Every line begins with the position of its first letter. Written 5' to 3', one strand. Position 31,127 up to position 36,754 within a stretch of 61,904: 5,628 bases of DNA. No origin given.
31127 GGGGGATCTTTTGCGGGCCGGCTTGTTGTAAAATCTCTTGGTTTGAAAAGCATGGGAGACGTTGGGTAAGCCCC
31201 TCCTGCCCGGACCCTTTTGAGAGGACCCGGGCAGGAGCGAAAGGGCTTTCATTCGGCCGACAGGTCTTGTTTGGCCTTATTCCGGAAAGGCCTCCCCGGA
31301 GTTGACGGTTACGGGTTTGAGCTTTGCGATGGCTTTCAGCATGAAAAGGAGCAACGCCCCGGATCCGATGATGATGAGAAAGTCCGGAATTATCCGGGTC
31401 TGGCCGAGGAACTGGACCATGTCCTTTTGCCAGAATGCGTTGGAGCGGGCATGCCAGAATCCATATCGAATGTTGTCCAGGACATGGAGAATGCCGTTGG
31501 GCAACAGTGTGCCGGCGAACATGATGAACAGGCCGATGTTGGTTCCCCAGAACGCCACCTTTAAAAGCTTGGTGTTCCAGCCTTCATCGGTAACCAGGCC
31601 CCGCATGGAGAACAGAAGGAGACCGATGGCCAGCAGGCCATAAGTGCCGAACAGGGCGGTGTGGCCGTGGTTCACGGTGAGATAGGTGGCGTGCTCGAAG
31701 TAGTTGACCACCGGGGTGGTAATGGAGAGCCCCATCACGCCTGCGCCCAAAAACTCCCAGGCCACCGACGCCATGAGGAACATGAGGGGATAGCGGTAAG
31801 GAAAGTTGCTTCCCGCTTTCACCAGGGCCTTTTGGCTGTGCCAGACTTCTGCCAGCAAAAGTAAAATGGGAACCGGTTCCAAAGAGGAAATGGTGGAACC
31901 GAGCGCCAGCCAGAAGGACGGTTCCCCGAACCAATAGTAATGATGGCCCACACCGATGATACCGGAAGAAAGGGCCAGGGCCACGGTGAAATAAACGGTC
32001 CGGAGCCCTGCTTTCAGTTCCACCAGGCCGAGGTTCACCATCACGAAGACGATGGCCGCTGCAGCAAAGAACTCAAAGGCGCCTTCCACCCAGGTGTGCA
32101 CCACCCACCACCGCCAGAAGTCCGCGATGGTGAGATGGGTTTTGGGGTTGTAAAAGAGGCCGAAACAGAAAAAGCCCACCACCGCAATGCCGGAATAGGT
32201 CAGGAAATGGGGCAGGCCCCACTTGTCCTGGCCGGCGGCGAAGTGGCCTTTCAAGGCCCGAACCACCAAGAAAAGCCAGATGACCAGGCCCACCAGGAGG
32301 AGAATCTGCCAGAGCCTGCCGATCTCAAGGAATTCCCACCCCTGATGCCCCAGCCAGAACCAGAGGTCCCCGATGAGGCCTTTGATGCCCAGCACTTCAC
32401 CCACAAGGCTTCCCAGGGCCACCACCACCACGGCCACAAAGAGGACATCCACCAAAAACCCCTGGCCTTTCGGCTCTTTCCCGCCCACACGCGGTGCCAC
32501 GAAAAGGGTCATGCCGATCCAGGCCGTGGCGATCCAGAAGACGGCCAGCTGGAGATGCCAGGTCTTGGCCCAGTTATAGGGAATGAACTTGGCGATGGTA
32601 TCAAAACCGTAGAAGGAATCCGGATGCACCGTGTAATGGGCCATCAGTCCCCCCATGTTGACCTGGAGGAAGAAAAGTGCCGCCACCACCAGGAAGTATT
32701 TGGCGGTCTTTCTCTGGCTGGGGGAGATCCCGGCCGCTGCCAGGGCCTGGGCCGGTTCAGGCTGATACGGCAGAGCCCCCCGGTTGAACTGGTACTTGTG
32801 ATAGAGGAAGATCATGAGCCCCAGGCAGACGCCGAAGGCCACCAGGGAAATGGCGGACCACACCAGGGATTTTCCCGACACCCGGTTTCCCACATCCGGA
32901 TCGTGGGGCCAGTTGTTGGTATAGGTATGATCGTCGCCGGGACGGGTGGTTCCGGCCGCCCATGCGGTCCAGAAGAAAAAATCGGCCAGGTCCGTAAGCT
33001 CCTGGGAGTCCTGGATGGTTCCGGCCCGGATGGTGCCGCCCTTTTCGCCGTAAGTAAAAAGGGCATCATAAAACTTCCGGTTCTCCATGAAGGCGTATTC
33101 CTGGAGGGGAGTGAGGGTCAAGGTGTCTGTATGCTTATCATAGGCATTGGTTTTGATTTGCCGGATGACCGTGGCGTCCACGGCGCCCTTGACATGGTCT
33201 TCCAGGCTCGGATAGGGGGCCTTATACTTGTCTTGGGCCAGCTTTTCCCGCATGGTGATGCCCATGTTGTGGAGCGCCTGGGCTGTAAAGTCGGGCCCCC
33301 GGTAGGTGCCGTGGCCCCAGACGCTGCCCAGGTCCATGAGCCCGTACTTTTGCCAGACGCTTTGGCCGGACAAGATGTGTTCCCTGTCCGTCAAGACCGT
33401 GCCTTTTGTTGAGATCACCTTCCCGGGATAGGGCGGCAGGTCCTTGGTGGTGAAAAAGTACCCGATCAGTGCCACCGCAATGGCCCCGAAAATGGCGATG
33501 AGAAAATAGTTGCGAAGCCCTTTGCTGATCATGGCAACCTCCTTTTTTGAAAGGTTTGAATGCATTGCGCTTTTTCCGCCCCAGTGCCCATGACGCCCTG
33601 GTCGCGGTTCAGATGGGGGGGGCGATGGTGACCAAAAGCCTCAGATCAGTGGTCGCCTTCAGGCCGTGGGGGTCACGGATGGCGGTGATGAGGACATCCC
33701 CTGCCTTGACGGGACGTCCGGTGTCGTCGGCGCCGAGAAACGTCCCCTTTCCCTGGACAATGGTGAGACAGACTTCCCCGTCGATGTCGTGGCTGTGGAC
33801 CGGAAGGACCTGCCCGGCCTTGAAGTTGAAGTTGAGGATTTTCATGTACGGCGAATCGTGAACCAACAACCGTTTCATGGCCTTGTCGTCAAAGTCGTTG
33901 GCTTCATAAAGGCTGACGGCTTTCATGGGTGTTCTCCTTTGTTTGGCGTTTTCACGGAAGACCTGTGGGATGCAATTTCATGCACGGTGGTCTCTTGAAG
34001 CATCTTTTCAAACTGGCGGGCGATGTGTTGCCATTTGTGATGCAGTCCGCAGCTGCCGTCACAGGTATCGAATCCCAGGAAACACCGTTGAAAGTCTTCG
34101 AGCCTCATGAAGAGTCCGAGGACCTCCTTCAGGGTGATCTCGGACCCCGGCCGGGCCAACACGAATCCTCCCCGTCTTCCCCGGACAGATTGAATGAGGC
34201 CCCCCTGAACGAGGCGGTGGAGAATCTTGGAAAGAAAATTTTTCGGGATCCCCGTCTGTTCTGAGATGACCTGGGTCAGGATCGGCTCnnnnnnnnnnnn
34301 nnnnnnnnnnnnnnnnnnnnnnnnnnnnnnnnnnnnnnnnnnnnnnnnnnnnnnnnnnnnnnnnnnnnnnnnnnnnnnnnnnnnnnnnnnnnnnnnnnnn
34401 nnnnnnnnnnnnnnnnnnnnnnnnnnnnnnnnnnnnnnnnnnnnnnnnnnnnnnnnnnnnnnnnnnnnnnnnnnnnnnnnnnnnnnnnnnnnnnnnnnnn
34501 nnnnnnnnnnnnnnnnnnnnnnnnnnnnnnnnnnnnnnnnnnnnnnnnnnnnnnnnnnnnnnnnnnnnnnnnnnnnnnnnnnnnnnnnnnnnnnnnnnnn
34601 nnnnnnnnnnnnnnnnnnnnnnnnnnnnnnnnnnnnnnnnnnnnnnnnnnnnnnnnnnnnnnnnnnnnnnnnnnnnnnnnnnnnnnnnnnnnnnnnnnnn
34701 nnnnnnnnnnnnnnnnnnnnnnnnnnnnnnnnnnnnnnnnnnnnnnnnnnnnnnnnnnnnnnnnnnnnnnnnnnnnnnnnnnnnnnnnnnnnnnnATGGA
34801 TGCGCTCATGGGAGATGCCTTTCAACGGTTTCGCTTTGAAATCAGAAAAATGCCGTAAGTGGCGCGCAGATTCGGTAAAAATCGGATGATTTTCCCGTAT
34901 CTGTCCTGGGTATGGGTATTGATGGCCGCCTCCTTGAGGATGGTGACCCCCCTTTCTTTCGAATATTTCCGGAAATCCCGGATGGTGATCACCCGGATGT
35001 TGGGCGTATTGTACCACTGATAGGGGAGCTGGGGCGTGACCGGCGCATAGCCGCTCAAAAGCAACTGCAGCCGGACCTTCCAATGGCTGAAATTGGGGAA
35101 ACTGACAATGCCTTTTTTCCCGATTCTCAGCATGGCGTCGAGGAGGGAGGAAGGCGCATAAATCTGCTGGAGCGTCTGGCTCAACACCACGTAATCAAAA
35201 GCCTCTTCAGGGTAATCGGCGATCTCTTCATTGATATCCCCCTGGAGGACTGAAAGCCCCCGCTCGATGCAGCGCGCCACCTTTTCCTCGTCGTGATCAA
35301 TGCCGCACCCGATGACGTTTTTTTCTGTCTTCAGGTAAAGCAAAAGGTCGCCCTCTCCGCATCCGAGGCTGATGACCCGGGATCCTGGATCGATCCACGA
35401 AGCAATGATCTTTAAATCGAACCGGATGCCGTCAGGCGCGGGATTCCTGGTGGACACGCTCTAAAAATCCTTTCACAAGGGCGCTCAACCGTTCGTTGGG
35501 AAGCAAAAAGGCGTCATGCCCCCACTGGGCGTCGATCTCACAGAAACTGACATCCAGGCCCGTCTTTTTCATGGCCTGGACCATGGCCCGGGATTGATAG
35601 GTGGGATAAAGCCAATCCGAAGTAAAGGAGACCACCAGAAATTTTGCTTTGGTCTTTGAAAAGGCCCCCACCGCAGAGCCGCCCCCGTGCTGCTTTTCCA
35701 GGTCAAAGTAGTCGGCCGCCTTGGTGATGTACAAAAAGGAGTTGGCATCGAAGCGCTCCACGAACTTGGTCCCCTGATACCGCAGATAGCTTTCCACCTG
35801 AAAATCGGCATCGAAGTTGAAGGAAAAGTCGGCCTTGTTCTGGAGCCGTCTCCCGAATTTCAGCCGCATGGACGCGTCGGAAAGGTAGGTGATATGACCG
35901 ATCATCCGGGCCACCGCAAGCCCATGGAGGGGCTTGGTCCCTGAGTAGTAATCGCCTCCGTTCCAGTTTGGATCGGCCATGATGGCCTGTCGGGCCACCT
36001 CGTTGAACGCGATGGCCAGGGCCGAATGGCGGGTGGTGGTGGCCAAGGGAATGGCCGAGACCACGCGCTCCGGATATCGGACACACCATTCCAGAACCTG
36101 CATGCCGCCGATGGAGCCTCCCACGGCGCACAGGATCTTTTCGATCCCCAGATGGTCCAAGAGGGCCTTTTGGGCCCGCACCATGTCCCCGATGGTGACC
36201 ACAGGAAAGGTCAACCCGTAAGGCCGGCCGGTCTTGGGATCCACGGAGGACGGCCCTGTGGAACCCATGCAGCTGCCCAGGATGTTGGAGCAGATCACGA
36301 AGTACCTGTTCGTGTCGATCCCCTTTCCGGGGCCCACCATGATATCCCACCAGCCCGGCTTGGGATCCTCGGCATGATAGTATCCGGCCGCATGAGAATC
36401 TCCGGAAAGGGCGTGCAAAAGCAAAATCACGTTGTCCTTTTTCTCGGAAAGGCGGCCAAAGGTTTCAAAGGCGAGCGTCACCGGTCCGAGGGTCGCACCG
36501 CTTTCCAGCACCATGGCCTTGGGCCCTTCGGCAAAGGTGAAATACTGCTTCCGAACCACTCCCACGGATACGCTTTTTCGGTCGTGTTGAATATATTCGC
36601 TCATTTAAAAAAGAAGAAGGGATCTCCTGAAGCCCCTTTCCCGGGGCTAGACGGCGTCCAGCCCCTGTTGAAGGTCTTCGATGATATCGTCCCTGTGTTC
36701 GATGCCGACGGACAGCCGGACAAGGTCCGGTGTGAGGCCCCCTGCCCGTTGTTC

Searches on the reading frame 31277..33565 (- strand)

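Call 39: search_protein_families(library=pfam, max_evalue=0.00001, proteins=[window:31277-33565:-])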
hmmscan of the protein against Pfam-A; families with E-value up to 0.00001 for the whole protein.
window:31277-33565:- (762 aa): 2 families
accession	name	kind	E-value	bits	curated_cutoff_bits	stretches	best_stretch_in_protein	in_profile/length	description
PF22085.1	NorB_cytochrome_c-like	-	8.2e-60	202.7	29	1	47-221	1-181/181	Nitric oxide reductase subunit B, cytochrome c-like domain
PF00115.25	COX1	-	4e-50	171.4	34.8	1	288-700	4-411/436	Cytochrome C and Quinol oxidase polypeptide I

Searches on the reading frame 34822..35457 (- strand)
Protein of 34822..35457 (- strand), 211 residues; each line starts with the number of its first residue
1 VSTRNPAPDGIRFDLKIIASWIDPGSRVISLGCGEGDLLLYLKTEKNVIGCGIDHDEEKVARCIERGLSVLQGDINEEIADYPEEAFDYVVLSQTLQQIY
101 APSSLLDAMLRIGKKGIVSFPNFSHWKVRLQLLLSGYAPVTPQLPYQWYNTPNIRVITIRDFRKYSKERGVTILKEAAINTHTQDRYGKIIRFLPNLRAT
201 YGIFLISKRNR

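Call 89: search_protein_families(library=pfam, max_evalue=0.01, proteins=[window:34822-35457:-])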
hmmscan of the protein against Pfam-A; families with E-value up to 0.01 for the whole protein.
window:34822-35457:- (211 aa): 6 families
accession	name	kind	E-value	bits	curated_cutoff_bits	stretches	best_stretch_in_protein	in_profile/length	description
PF07021.18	MetW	-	2.9e-69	233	21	1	12-206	1-193/193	Methionine biosynthesis protein MetW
PF13847.12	Methyltransf_31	-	8e-12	45.5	27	1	22-124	1-113/145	Methyltransferase domain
PF13489.12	Methyltransf_23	-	9.7e-10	38.9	27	1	20-174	18-162/164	Methyltransferase domain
PF08241.18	Methyltransf_11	-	1e-08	36.1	21.2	1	31-116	3-90/95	Methyltransferase domain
PF13649.12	Methyltransf_25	-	1.7e-07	32.2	27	1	28-115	1-95/97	Methyltransferase domain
PF08242.18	Methyltransf_12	-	7.8e-05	23.8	30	1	31-111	3-90/98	Methyltransferase domain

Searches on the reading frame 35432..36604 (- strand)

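Call 39: search_protein_families(library=pfam, max_evalue=0.00001, proteins=[window:35432-36604:-])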
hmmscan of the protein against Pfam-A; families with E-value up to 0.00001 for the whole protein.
window:35432-36604:- (390 aa): 1 family
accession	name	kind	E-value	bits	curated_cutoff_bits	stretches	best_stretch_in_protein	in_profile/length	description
PF00561.26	Abhydrolase_1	-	3.2e-24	86.4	25.8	1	58-367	1-242/245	alpha/beta hydrolase fold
